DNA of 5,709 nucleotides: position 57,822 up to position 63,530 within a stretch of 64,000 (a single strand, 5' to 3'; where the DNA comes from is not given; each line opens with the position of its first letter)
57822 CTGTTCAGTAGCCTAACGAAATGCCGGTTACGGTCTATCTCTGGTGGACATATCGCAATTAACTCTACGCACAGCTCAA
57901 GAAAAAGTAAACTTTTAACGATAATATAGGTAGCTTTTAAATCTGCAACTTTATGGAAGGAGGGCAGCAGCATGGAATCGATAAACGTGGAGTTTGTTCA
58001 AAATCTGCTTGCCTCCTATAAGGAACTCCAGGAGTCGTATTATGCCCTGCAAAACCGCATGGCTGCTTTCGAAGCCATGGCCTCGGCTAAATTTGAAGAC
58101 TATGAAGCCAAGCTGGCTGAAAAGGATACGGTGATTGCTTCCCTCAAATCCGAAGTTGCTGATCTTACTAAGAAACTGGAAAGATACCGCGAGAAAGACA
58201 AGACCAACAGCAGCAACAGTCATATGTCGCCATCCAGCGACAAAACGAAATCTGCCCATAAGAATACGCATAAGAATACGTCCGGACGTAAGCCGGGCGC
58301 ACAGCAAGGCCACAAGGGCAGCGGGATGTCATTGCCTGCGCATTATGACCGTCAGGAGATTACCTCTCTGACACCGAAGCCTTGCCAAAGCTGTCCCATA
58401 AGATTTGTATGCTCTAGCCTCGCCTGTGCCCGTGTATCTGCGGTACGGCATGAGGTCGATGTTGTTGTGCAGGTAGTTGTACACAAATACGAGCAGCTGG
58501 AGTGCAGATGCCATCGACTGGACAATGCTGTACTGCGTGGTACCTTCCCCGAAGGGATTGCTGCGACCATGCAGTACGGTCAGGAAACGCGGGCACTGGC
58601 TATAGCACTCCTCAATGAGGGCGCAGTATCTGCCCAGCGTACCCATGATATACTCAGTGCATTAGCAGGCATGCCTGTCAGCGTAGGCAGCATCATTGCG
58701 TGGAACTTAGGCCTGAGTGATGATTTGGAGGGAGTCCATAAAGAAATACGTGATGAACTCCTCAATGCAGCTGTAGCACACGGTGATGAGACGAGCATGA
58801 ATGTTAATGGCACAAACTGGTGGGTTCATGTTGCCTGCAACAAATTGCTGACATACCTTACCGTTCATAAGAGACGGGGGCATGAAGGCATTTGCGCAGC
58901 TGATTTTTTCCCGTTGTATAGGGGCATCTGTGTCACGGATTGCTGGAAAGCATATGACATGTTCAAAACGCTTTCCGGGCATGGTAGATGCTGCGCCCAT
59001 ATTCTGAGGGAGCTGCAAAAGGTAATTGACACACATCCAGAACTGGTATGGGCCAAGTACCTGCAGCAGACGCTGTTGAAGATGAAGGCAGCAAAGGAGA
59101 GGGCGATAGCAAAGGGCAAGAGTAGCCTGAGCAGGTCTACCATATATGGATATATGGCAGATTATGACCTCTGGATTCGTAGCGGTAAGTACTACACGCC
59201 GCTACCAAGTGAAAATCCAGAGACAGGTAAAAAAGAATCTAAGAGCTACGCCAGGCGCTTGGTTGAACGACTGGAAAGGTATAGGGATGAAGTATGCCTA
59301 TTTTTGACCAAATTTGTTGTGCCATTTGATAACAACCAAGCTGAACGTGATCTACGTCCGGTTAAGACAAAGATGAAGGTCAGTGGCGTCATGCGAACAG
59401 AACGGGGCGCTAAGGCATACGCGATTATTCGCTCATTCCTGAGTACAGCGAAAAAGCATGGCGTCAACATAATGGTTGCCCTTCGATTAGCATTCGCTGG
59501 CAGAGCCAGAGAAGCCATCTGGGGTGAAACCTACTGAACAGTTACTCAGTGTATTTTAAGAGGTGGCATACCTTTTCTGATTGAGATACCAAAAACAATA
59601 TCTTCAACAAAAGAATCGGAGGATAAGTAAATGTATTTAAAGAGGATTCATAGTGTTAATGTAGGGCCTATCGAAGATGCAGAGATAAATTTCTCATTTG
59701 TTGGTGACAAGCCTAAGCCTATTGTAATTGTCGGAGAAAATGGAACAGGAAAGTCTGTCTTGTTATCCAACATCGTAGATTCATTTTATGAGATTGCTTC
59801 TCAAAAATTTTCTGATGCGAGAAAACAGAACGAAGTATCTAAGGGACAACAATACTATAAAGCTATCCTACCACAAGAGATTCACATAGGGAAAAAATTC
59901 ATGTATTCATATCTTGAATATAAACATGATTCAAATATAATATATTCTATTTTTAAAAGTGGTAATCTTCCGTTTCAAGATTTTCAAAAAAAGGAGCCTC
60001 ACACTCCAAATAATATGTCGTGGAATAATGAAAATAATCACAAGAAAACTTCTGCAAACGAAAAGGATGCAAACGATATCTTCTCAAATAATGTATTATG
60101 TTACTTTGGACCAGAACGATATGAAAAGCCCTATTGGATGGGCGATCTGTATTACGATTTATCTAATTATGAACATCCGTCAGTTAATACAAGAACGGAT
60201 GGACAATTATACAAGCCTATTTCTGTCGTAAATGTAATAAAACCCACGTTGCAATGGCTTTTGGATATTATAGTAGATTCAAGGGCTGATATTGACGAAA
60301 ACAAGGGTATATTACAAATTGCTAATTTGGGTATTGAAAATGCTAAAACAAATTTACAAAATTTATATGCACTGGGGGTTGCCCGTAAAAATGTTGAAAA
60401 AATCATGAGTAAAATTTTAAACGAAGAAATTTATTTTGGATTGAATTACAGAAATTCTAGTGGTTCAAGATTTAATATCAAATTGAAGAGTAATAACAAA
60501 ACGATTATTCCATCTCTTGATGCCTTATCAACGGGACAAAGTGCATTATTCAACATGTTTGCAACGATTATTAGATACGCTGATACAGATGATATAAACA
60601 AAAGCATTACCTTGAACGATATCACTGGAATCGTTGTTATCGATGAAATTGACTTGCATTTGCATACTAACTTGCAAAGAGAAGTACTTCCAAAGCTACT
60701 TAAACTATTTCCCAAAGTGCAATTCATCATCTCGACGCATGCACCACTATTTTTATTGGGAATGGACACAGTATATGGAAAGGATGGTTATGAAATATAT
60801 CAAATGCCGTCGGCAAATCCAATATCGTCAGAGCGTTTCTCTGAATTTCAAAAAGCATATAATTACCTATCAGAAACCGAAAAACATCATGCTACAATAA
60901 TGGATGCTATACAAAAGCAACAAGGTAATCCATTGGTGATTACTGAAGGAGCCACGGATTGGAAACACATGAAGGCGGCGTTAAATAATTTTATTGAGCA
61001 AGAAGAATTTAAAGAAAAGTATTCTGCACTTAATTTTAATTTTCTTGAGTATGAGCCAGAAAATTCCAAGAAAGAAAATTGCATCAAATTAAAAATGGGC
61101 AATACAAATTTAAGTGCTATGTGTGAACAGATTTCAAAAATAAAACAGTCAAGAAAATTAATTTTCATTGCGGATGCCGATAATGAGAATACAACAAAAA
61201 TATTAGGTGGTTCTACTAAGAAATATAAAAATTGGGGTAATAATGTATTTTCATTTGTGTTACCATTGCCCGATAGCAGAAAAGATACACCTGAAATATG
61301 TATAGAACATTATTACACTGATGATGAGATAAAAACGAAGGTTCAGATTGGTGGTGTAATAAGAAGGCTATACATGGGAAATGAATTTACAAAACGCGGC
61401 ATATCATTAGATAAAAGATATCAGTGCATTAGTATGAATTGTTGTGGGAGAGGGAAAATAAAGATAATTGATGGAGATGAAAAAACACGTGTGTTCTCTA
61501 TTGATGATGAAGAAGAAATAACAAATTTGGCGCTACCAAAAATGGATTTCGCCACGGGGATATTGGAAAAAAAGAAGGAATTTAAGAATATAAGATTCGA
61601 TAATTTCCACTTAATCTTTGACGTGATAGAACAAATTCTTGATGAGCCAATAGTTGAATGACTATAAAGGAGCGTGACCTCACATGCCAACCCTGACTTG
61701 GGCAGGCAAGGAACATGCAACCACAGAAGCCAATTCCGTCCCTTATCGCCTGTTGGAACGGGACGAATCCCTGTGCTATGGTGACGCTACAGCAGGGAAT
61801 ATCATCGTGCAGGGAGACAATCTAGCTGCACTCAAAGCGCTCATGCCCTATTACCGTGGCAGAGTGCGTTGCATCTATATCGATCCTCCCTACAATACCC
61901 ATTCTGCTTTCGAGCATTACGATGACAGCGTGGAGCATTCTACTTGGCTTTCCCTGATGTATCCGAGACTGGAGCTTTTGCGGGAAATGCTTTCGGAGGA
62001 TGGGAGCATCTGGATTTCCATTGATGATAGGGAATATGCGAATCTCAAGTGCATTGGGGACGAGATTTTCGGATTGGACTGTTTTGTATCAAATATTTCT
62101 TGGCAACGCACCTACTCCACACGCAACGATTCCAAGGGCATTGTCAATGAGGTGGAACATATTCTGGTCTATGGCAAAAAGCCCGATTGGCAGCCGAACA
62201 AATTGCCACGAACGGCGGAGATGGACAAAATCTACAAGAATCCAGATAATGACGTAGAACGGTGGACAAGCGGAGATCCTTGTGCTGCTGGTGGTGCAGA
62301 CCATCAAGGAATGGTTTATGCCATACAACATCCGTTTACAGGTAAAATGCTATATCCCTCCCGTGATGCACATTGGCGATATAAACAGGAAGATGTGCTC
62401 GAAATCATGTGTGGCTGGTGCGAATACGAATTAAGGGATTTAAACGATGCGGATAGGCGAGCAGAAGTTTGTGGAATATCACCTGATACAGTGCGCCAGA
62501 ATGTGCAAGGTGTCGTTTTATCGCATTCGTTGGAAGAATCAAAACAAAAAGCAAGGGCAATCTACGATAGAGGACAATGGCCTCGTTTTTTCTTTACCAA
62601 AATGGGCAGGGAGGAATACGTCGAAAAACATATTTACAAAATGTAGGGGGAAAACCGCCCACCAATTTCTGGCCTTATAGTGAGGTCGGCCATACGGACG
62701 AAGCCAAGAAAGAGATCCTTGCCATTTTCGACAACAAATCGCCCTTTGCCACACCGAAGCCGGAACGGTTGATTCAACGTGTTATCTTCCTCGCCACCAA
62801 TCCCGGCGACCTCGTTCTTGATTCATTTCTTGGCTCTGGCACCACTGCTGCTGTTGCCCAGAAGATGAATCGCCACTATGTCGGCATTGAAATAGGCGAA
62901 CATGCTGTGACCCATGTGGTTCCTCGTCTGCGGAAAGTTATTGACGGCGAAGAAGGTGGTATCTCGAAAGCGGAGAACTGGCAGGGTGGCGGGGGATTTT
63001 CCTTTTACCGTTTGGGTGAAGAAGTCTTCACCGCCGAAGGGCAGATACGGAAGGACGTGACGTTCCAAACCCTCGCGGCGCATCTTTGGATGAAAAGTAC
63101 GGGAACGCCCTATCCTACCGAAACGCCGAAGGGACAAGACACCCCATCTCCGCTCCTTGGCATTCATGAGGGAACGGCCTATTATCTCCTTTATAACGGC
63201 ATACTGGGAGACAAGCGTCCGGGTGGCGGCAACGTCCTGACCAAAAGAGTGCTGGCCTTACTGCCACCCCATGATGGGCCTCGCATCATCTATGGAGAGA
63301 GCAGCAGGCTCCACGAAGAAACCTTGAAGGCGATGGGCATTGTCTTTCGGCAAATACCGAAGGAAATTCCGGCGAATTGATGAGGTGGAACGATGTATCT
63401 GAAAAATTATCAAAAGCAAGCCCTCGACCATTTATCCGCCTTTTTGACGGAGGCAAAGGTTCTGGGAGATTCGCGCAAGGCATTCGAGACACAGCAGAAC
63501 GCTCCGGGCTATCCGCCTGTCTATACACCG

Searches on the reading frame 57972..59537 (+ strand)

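Call 64: search_protein_families(library=padloc, proteins=[window:57972-59537:+], max_evalue=0.001)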
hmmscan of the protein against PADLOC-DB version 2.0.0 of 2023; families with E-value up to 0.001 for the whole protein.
window:57972-59537:+ (521 aa): 0 families

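Call 65: search_protein_families(library=pfam, proteins=[window:57972-59537:+], max_evalue=0.001)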
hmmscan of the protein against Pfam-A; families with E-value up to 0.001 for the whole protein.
window:57972-59537:+ (521 aa): 2 families
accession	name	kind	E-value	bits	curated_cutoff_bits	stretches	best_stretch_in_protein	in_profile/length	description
PF03050.20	DDE_Tnp_IS66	-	6.8e-39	134.4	23.1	1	201-481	3-283/284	Transposase IS66 family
PF20042.4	DUF6444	-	1.3e-11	45.4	27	1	49-117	12-82/85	Family of unknown function (DUF6444)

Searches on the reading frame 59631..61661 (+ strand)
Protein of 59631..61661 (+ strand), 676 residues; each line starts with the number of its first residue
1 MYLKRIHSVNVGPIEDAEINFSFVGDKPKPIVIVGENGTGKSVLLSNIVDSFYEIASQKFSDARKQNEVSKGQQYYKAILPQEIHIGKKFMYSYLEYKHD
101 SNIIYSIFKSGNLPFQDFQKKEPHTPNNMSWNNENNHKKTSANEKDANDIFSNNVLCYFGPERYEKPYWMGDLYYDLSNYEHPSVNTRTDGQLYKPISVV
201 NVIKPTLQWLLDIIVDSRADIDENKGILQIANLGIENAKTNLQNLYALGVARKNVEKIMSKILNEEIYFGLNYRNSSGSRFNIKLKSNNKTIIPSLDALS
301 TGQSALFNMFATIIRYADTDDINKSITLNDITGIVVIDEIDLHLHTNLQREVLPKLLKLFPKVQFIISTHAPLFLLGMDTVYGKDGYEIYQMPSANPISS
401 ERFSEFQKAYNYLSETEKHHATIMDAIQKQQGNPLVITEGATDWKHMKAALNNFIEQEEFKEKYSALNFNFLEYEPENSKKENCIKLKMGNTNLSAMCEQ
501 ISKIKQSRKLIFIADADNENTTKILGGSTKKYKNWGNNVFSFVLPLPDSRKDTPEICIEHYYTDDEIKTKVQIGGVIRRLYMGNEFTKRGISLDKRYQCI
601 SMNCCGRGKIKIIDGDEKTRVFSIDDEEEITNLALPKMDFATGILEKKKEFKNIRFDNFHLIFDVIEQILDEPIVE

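Call 64: search_protein_families(library=padloc, proteins=[window:59631-61661:+], max_evalue=0.001)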
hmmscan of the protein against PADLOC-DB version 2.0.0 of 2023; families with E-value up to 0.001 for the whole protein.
window:59631-61661:+ (676 aa): 62 families (the best 25 are shown)
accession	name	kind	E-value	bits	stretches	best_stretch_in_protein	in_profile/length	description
PDLC00271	PtuA1|PtuA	-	4.4e-31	106.8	1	1-376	1-323/421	AAA ATPase domain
PDLC00268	PtuA1|PtuA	-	8.3e-30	102.5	2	253-375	198-311/411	AAA ATPase domain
PDLC02968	RT-Toprim_I-C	-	5.8e-29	99.3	1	405-671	299-526/529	single gene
PDLC02965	RT-Toprim_I-C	-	1.8e-28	97.7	1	403-671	300-526/529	single gene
PDLC00278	PtuA1|PtuA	-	1.3e-26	91.9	1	2-400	2-343/436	AAA ATPase domain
PDLC00298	PtuA1|PtuA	-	2.8e-25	87.2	1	243-378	198-328/423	AAA ATPase domain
PDLC00280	PtuA1|PtuA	-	1.4e-24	84.9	1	4-379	4-347/445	AAA ATPase domain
PDLC02913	ATPase_I-A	-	1e-23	82.3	1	224-488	264-503/508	-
PDLC00297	PtuA1|PtuA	-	1.5e-23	81.9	1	253-378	81-197/294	AAA ATPase domain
PDLC00299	PtuA1|PtuA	-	2.1e-23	81.1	1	234-489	281-523/535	AAA ATPase domain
PDLC00277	PtuA1|PtuA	-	4.5e-23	80.1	1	295-373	247-326/423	AAA ATPase domain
PDLC00269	PtuA1|PtuA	-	5.3e-23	80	2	257-373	217-338/446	AAA ATPase domain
PDLC00267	PtuA1|PtuA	-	1.5e-22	78.4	1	287-374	242-328/438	AAA ATPase domain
PDLC00281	PtuA1|PtuA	-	4.4e-22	76.8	2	242-427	207-378/448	AAA ATPase domain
PDLC00304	PtuA1|PtuA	-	4.4e-22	76.8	1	332-374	289-331/444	AAA ATPase domain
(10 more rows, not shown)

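Call 65: search_protein_families(library=pfam, proteins=[window:59631-61661:+], max_evalue=0.001)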
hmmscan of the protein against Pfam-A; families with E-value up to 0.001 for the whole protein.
window:59631-61661:+ (676 aa): 4 families
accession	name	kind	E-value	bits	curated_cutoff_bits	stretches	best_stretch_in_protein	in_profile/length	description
PF13304.12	AAA_21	-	1.4e-15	58.6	27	1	200-375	175-303/304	AAA domain, putative AbiEii toxin, Type IV TA system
PF02463.25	SMC_N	-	3.7e-07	30.2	40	1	28-383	24-210/220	RecF/RecN/SMC N terminal domain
PF13476.12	AAA_23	-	5.8e-06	27.5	27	1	6-163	2-142/201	AAA domain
PF13401.12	AAA_22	-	0.0002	22.1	27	0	29-52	6-29/130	AAA domain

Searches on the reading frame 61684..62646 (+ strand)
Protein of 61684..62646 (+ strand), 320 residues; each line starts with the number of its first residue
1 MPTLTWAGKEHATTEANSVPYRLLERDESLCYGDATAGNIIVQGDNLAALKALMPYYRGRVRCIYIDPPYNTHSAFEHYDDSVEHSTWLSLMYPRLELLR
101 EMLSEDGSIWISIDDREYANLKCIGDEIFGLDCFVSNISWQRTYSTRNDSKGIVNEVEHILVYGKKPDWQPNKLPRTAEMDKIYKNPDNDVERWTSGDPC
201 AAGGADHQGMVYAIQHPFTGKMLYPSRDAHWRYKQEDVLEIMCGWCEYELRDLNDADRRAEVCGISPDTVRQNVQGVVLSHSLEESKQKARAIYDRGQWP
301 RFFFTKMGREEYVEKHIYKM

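Call 64: search_protein_families(library=padloc, proteins=[window:61684-62646:+], max_evalue=0.001)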
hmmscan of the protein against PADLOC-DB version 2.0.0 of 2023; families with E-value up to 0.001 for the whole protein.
window:61684-62646:+ (320 aa): 21 families
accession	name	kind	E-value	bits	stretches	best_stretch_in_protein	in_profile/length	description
PDLC03644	MTase_III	-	1.8e-80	269.2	1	1-238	1-263/542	Type III methyltransferase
PDLC03636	MTase_III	-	1.4e-68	230.1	1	4-307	9-309/575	Type III methyltransferase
PDLC03634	MTase_III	-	7.4e-59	198.2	2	85-244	170-333/621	Type III methyltransferase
PDLC03641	MTase_III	-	6.9e-47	158.4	2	81-254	177-348/657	Type III methyltransferase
PDLC03640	MTase_III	-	1.6e-42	143.7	2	79-165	106-198/654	Type III methyltransferase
PDLC03637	MTase_III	-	2.5e-42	143.2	1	4-242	87-339/513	Type III methyltransferase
PDLC03635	MTase_III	-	3.8e-37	126.3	1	36-194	216-380/708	Type III methyltransferase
PDLC03638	MTase_III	-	5.5e-35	118.9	1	39-240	381-569/816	Type III methyltransferase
PDLC03642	MTase_III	-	1.4e-30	104.5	1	33-194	77-246/528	Type III methyltransferase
PDLC03354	MTase_II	-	6.8e-30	102.4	1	27-237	54-275/425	Type II methyltransferase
PDLC03639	MTase_III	-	3.3e-25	86.5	1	26-239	72-293/639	Type III methyltransferase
PDLC03643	MTase_III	-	7.8e-23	79.3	1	92-236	1-142/465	Type III methyltransferase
PDLC03646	MTase_III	-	4.2e-22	75.8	1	36-162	469-593/1057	Type III methyltransferase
PDLC03300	MTase_II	-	7.6e-19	65.9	2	74-168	74-165/302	Type II methyltransferase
PDLC03278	MTase_II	-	1.8e-16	58.6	1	49-177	9-134/390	Type II methyltransferase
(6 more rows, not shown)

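Call 65: search_protein_families(library=pfam, proteins=[window:61684-62646:+], max_evalue=0.001)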
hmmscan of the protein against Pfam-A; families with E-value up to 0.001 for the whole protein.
window:61684-62646:+ (320 aa): 1 family
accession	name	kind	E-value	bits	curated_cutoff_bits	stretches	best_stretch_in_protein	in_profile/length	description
PF01555.25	N6_N4_Mtase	-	7.4e-23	82.1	26.7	1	61-191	1-129/221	DNA methylase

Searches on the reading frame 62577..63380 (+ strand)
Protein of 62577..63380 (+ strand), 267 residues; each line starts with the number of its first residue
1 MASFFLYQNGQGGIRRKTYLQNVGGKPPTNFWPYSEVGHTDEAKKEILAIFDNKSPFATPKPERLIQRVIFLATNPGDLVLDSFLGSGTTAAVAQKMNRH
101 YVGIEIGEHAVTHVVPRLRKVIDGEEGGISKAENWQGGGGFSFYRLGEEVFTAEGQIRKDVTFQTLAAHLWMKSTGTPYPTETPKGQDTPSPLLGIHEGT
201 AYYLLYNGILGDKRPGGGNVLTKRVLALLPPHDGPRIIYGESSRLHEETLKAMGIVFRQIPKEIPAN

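Call 64: search_protein_families(library=padloc, proteins=[window:62577-63380:+], max_evalue=0.001)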
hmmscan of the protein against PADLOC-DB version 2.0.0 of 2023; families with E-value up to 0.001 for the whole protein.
window:62577-63380:+ (267 aa): 60 families (the best 25 are shown)
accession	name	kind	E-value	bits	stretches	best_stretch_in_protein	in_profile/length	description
PDLC03644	MTase_III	-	4.8e-87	290.9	1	9-265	277-540/542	Type III methyltransferase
PDLC03636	MTase_III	-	1.8e-52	176.9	1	23-154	310-442/575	Type III methyltransferase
PDLC03635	MTase_III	-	2.3e-38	130.4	1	55-159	508-613/708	Type III methyltransferase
PDLC03638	MTase_III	-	4.6e-27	92.7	1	54-146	613-712/816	Type III methyltransferase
PDLC03640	MTase_III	-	2.7e-19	67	1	8-125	323-450/654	Type III methyltransferase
PDLC03371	MTase_II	-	6.8e-19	66.4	1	57-120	191-254/260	Type II methyltransferase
PDLC03216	MTase_II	-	5.4e-18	63.1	1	56-132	193-269/364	Type II methyltransferase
PDLC03738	oMTase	-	6.2e-18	62.6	1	57-159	204-306/376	orphan methyltransferase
PDLC03641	MTase_III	-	1.6e-16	58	1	8-100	345-434/657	Type III methyltransferase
PDLC03299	MTase_II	-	2.3e-16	58.2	1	22-119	171-258/296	Type II methyltransferase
PDLC03637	MTase_III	-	9.4e-16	55.5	1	7-100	347-441/513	Type III methyltransferase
PDLC03634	MTase_III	-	7.5e-15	52.8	1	4-100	336-432/621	Type III methyltransferase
PDLC03339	MTase_II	-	1.2e-14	51.9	1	56-125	209-278/399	Type II methyltransferase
PDLC03300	MTase_II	-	1.9e-14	51.5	1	53-120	211-278/302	Type II methyltransferase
PDLC03387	MTase_II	-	3.2e-14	50.8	1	61-119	218-276/289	Type II methyltransferase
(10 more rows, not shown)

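Call 65: search_protein_families(library=pfam, proteins=[window:62577-63380:+], max_evalue=0.001)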
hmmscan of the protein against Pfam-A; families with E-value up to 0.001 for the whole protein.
window:62577-63380:+ (267 aa): 1 family
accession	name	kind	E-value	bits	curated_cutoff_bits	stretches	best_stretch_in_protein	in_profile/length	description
PF01555.25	N6_N4_Mtase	-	6.4e-25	88.8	26.7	1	21-112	133-217/221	DNA methylase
